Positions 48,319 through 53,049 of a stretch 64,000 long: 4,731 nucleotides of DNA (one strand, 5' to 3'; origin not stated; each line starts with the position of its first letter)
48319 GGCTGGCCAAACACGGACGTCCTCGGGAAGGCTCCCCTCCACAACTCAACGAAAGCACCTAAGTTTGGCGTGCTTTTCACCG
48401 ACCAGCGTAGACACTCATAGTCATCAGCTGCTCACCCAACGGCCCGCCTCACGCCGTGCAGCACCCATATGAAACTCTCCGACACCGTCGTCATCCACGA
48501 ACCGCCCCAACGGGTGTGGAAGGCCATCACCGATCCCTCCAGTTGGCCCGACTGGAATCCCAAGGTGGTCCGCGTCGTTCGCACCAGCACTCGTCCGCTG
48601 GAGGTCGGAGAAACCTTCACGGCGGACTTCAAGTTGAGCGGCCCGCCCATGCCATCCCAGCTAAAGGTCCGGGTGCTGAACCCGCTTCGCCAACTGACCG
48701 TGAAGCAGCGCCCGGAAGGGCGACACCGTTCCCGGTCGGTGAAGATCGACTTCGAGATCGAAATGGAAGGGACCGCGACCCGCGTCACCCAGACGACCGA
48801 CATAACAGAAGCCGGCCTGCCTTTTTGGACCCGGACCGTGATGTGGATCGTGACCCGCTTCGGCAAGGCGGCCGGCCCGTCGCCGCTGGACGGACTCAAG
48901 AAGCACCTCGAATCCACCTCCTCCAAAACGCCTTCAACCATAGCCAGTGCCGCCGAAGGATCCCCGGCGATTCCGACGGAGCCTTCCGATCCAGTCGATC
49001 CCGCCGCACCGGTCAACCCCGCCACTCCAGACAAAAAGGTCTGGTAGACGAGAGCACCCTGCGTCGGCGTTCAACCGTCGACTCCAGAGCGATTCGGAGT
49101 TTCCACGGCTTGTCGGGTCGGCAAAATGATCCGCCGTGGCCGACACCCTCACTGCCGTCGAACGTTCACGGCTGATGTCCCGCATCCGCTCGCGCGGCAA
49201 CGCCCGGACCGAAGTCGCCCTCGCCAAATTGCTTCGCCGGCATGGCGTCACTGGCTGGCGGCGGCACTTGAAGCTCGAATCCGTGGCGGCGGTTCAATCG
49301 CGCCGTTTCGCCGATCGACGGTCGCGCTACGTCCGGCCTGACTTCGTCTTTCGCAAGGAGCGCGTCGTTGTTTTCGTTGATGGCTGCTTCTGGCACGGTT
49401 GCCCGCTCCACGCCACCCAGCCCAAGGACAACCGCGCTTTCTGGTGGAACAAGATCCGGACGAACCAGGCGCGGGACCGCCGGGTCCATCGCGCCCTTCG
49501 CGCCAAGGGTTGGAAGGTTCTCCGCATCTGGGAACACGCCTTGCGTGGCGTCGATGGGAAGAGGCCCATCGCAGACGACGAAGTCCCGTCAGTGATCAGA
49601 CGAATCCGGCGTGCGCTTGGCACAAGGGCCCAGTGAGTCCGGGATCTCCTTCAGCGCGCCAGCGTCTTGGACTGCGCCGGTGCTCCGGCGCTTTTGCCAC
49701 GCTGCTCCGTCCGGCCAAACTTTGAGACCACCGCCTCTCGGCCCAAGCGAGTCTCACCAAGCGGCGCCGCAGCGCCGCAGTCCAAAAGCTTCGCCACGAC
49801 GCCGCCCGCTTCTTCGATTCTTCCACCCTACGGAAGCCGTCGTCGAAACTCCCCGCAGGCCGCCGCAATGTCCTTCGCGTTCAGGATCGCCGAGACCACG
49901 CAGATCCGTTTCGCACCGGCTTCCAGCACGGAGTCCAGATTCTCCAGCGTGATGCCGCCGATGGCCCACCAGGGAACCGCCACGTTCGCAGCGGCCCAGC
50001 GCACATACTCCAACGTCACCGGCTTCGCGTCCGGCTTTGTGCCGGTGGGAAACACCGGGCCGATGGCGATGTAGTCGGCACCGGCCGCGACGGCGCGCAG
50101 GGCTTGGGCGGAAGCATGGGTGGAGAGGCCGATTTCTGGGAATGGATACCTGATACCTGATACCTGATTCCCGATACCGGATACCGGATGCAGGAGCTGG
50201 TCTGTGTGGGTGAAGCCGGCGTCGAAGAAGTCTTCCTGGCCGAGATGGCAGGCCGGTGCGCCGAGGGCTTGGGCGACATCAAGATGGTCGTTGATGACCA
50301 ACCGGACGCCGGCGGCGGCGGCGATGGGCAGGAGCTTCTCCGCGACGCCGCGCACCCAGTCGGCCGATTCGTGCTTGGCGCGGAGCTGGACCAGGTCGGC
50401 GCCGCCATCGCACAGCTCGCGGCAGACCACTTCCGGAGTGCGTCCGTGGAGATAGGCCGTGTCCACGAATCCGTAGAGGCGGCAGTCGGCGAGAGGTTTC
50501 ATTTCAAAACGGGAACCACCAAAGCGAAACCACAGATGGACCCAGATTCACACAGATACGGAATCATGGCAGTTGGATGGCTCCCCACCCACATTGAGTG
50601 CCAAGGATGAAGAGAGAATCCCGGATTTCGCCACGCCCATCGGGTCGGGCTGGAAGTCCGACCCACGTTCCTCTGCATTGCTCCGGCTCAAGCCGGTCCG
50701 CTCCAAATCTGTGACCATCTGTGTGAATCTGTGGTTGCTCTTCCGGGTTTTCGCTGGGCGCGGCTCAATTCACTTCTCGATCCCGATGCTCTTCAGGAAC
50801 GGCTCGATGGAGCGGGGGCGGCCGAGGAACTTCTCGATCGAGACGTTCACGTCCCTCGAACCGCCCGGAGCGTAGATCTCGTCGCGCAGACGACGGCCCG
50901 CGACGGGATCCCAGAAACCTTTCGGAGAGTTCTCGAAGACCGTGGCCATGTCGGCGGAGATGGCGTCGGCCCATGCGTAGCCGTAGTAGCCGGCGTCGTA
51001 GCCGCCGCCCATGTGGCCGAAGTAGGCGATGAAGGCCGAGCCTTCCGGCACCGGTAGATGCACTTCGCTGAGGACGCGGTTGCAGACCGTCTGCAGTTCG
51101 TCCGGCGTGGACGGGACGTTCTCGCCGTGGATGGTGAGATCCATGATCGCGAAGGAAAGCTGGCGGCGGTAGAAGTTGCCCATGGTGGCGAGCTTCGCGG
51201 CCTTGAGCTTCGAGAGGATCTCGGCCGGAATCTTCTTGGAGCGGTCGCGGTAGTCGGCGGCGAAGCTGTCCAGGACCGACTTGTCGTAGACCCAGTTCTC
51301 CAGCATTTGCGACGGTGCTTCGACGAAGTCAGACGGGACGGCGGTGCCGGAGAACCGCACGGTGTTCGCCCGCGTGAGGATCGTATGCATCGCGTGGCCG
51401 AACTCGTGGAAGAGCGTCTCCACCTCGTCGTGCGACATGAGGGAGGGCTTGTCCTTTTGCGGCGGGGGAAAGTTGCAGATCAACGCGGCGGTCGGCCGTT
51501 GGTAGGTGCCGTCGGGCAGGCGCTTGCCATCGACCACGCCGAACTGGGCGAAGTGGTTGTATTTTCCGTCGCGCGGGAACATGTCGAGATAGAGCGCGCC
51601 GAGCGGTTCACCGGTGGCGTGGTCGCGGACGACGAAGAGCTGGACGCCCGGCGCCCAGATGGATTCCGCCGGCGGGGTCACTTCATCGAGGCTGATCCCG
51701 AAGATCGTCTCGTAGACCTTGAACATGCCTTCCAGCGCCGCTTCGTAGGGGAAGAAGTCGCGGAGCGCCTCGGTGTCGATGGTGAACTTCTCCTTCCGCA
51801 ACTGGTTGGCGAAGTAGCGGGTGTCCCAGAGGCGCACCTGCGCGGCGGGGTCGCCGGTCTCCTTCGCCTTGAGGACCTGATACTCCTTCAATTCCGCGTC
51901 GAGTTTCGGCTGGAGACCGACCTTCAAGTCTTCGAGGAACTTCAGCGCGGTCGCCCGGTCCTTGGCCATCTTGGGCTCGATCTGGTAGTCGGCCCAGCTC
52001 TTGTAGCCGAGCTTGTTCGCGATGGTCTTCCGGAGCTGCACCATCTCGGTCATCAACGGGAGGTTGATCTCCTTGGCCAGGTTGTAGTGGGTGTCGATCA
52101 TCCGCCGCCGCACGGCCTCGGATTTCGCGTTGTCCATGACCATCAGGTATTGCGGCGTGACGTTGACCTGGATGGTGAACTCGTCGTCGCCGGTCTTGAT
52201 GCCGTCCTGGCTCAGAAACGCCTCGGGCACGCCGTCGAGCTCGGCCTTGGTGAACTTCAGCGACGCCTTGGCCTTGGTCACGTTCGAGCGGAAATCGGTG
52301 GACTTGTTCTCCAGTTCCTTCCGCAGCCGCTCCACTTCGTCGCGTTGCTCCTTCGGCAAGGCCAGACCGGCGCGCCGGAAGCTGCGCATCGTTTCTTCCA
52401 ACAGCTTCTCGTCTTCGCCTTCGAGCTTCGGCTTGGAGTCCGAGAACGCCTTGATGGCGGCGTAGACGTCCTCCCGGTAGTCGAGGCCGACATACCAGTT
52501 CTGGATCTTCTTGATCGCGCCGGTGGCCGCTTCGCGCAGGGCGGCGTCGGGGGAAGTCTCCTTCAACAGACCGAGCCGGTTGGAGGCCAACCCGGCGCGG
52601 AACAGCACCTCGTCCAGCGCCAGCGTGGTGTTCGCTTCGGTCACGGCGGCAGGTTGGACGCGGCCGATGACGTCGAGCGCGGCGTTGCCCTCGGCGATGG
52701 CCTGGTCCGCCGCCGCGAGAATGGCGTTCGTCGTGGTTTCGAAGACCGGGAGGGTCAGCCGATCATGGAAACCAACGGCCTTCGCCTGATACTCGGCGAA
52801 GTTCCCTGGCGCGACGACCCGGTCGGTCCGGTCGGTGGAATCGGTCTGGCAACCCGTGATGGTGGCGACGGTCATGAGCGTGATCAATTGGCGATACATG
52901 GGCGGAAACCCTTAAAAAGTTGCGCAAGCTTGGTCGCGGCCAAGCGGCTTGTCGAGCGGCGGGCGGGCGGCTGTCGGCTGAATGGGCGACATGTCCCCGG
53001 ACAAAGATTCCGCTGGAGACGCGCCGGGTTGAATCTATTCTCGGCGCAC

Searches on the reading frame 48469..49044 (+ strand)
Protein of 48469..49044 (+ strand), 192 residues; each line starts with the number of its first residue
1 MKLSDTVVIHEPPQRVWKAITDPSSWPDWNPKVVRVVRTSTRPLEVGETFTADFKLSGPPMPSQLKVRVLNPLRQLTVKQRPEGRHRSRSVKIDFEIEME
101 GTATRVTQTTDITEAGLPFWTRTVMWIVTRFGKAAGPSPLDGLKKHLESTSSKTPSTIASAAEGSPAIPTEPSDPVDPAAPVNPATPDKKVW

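Call 81: search_protein_families(library=pfam, proteins=[window:48469-49044:+], max_evalue=0.0001)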
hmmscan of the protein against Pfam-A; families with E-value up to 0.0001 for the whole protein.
window:48469-49044:+ (192 aa): 3 families
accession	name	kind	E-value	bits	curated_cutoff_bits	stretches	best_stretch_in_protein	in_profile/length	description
PF10604.15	Polyketide_cyc2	-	1.1e-10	42.4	27.4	1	2-148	3-142/142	Polyketide cyclase / dehydrase and lipid transport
PF03364.25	Polyketide_cyc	-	3.3e-06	27.8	23.4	1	12-112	4-99/126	Polyketide cyclase / dehydrase and lipid transport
PF08327.17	AHSA1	-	8e-06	26.5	22.1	1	12-110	3-96/125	Activator of Hsp90 ATPase homolog 1-like protein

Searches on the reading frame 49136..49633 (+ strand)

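Call 81: search_protein_families(library=pfam, proteins=[window:49136-49633:+], max_evalue=0.0001)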
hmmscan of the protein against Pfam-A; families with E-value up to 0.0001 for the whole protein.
window:49136-49633:+ (166 aa): 1 family
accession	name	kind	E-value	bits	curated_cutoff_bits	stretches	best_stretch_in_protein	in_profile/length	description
PF03852.21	Vsr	-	4.7e-14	52.4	27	1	54-88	34-69/74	DNA mismatch endonuclease Vsr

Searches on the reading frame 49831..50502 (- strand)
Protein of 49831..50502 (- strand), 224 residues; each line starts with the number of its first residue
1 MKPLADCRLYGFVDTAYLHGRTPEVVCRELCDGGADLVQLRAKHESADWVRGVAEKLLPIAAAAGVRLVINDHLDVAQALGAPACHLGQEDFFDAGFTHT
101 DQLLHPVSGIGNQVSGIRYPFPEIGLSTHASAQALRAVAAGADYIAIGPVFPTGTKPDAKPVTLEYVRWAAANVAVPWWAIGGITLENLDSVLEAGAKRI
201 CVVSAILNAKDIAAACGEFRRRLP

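Call 81: search_protein_families(library=pfam, proteins=[window:49831-50502:-], max_evalue=0.0001)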
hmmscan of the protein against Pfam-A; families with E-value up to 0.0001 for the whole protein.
window:49831-50502:- (224 aa): 1 family
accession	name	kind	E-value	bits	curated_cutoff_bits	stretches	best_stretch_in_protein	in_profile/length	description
PF02581.23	TMP-TENI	-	3.2e-47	160.7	27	1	12-206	4-180/180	Thiamine monophosphate synthase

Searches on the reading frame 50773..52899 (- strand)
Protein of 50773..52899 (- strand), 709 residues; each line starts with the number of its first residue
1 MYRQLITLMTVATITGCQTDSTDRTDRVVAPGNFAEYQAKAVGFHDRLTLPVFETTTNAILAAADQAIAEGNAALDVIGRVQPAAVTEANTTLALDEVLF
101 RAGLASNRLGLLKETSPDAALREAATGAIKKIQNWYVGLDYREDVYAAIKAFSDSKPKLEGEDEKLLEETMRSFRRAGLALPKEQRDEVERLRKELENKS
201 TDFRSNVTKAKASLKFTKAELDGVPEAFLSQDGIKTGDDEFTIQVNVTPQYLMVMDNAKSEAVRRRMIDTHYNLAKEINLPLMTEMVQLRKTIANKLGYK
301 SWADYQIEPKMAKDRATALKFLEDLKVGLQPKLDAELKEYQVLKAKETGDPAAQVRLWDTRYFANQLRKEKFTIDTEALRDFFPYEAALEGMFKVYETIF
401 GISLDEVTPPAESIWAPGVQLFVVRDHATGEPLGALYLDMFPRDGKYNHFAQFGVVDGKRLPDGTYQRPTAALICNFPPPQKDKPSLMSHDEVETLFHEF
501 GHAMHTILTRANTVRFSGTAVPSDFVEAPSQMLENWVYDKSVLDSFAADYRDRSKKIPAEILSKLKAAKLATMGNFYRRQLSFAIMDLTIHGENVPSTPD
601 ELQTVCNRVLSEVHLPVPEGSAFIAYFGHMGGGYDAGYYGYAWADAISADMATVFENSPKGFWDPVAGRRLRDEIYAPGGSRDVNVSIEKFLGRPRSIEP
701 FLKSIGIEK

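Call 82: search_protein_families(library=pfam, proteins=[window:50773-52899:-], max_evalue=0.0001)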
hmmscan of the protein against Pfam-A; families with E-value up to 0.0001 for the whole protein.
window:50773-52899:- (709 aa): 1 family
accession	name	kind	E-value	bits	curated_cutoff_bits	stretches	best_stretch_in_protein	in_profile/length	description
PF01432.26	Peptidase_M3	-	1.5e-117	394.2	27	1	255-706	2-456/457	Peptidase family M3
